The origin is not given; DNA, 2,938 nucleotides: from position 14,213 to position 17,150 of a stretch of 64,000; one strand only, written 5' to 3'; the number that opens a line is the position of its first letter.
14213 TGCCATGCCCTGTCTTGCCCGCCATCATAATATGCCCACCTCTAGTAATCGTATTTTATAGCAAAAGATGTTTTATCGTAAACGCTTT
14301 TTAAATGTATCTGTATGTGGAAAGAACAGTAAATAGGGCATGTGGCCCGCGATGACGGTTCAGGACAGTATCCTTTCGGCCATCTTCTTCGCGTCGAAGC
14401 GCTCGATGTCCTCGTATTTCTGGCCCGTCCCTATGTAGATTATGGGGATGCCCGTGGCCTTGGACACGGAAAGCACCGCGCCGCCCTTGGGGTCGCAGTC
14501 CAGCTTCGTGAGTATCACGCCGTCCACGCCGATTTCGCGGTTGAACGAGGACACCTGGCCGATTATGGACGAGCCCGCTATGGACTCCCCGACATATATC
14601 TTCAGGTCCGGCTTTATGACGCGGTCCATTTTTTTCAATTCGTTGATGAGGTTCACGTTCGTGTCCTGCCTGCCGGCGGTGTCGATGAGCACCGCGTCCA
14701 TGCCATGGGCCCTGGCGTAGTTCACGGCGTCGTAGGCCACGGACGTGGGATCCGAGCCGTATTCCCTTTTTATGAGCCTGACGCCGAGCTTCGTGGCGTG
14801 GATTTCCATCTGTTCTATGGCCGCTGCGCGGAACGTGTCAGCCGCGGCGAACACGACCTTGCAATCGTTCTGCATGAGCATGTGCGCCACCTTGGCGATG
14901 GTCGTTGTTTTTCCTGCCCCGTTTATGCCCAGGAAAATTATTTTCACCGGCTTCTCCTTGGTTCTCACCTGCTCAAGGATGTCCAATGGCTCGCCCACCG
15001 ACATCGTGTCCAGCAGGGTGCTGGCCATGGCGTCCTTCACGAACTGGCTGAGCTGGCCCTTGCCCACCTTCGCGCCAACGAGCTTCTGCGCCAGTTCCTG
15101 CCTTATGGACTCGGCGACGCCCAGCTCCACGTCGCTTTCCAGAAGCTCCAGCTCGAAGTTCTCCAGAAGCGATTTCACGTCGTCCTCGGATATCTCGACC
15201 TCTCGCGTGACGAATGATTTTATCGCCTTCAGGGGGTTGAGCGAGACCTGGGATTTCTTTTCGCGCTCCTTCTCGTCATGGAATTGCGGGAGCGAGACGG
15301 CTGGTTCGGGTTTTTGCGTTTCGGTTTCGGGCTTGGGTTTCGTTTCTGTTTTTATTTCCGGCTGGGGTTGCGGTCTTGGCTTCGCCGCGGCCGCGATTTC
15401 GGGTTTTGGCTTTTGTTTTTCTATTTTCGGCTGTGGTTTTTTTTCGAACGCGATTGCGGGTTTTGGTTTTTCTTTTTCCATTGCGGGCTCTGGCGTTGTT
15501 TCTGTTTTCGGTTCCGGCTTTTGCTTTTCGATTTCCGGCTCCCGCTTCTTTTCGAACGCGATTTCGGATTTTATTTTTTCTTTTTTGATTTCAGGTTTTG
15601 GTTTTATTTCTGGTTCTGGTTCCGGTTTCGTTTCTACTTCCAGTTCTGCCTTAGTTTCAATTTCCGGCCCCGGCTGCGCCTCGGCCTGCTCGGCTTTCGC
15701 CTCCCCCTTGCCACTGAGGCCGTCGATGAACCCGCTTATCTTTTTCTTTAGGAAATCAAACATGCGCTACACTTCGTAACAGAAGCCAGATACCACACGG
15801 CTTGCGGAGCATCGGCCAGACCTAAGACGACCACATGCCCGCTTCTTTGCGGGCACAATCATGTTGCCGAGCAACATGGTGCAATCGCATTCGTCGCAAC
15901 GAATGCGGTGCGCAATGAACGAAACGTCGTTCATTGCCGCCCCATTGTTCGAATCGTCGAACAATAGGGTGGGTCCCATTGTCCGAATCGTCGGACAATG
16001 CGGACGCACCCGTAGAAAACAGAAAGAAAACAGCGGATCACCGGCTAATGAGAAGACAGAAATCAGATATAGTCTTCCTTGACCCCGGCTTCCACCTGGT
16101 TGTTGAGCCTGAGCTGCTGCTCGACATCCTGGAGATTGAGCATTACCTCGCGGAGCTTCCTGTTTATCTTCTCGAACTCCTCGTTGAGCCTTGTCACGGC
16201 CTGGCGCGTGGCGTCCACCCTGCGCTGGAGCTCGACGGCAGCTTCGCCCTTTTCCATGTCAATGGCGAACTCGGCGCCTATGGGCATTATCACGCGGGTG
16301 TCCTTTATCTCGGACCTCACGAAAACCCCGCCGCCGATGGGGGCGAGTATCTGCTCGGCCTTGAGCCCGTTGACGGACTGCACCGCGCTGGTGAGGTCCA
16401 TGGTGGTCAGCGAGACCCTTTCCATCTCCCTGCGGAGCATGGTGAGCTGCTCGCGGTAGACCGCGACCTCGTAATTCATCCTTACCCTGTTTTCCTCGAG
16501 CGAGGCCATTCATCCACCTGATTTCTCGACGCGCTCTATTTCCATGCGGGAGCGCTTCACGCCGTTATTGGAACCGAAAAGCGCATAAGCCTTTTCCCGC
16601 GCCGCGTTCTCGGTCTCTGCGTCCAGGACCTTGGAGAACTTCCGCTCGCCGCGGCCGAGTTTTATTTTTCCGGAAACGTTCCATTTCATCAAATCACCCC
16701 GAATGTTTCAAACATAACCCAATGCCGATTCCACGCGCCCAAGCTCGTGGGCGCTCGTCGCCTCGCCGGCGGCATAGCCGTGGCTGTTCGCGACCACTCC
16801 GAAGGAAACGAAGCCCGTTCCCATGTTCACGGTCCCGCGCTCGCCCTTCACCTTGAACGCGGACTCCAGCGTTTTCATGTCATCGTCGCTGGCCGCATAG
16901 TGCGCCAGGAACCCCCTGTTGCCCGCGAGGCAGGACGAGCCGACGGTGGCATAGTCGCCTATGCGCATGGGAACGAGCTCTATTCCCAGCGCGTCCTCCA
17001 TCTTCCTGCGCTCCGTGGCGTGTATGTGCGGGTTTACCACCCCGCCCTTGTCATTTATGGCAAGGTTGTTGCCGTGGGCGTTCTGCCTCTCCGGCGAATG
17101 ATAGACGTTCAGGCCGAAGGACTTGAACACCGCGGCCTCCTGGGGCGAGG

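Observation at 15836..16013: Six tandem perfect hairpins with a compensatory change in the pfdA-ftsY spacer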

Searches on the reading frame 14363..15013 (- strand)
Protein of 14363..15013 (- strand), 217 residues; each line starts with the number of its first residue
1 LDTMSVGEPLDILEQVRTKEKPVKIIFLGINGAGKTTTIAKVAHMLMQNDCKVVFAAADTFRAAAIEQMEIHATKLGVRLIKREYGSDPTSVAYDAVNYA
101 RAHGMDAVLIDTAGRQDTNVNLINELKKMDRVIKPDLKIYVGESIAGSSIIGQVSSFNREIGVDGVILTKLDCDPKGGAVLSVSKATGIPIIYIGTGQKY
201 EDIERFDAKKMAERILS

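Call 16: find_related_loci(query=window:14363-15013:-, collection=genome_contigs, flank=3000)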
Query window:14363-15013:- (217 aa) in genome_contigs; peptide patterns used: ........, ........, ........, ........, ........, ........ (x = any residue, [..] = any of these).
218 stretches matched a pattern; 44 encode a relative of the query (tblastn E <= 1e-3); 44 distinct loci.
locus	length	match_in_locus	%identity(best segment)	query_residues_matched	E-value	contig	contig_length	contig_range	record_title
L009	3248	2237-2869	78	7-217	2e-115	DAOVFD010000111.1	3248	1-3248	MAG TPA_asm: Candidatus Micrarchaeota archaeon isolate CSMAG_1100 CSMAG_1100_k141_4394876_length_3248_cov_7.0000, whole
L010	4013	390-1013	75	10-217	7e-111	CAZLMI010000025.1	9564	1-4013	MAG TPA_asm: Candidatus Micrarchaeota archaeon isolate binchicken_co356_145 genome assembly, contig: NODE_3845_length_95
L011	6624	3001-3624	75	10-217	7e-108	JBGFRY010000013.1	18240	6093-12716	MAG: Candidatus Micrarchaeota archaeon isolate BA1A30.2019.Bin.11 NODE_1773_length_18240_cov_27.445334, whole genome sho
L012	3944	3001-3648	70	2-217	3e-106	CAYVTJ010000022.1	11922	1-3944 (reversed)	MAG TPA_asm: Candidatus Micrarchaeota archaeon isolate binchicken_co15_137 genome assembly, contig: NODE_3733_length_119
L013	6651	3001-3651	69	1-217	3e-104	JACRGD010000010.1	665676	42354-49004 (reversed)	MAG: Candidatus Micrarchaeota archaeon isolate NC_groundwater_1742_Pr3_B-0.1um_42_76 SR-2_scaffold_141_3413102, whole ge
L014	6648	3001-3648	75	1-216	2e-103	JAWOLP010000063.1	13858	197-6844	MAG: Candidatus Micrarchaeia archaeon isolate bin_281 c_000039001811, whole genome shotgun sequence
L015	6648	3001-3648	73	1-216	4e-103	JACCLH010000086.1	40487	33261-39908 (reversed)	MAG: Candidatus Micrarchaeota archaeon isolate Sv348 k141_5905729, whole genome shotgun sequence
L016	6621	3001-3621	76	10-216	2e-102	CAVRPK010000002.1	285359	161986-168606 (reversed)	MAG: uncultured Candidatus Micrarchaeota archaeon isolate MFD03804.bin.2.26 genome assembly, contig: contig_63928, whole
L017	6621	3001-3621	76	10-216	2e-102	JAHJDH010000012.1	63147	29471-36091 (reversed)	MAG: Candidatus Micrarchaeota archaeon isolate Modern_marine.mb.41 Modern_marine.mb.41_k141_742881, whole genome shotgun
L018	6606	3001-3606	76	10-211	2e-100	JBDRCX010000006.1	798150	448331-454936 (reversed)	MAG: Candidatus Micrarchaeota archaeon isolate MEGAHIT-group-1.22 k141_4153033, whole genome shotgun sequence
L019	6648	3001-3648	73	1-216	3e-100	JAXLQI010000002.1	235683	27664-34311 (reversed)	MAG: Candidatus Micrarchaeia archaeon isolate STL-MIC1 C1.33.fa-2, whole genome shotgun sequence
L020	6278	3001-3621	74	10-216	3e-100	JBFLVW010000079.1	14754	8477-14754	MAG: Candidatus Micrarchaeota archaeon isolate MAG016 MAG016_79, whole genome shotgun sequence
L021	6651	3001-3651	73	1-216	6e-100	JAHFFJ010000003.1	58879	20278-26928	MAG: Candidatus Micrarchaeota archaeon isolate nzgw29 NODE_275_length_58880_cov_3.685733, whole genome shotgun sequence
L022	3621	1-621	74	10-216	2e-100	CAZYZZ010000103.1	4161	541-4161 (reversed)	MAG TPA_asm: Candidatus Micrarchaeota archaeon isolate binchicken_co334_56 genome assembly, contig: NODE_45185_length_41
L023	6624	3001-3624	72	10-217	5e-100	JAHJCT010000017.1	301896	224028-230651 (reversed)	MAG: Candidatus Micrarchaeota archaeon isolate Modern_marine.mb.318 Modern_marine.mb.318_k141_1215486, whole genome shot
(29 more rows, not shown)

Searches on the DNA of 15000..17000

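Call 4: search_rna_families(source=window, start=15000, end=17000, threshold=evalue, max_evalue=10)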
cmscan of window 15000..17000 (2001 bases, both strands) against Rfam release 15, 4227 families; matches with E-value up to 10: 0.
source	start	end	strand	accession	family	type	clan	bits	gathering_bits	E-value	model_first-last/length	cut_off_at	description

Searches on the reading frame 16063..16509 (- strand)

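Call 7: search_protein_families(library=pfam, proteins=[window:16063-16509:-])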
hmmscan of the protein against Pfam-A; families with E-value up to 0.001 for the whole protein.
window:16063-16509:- (148 aa): 1 family
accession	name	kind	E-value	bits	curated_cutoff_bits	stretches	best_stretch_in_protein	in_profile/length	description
PF02996.22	Prefoldin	-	5.6e-16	59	23.2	1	18-131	1-119/120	Prefoldin subunit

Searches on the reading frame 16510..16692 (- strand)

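Call 7: search_protein_families(library=pfam, proteins=[window:16510-16692:-])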
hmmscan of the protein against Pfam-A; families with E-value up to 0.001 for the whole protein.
window:16510-16692:- (60 aa): 1 family
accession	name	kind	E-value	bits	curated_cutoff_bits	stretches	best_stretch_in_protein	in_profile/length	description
PF01775.22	Ribosomal_L18A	-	1.9e-12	47.7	22.9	1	3-56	3-59/59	Ribosomal proteins 50S-L18Ae/60S-L20/60S-L18A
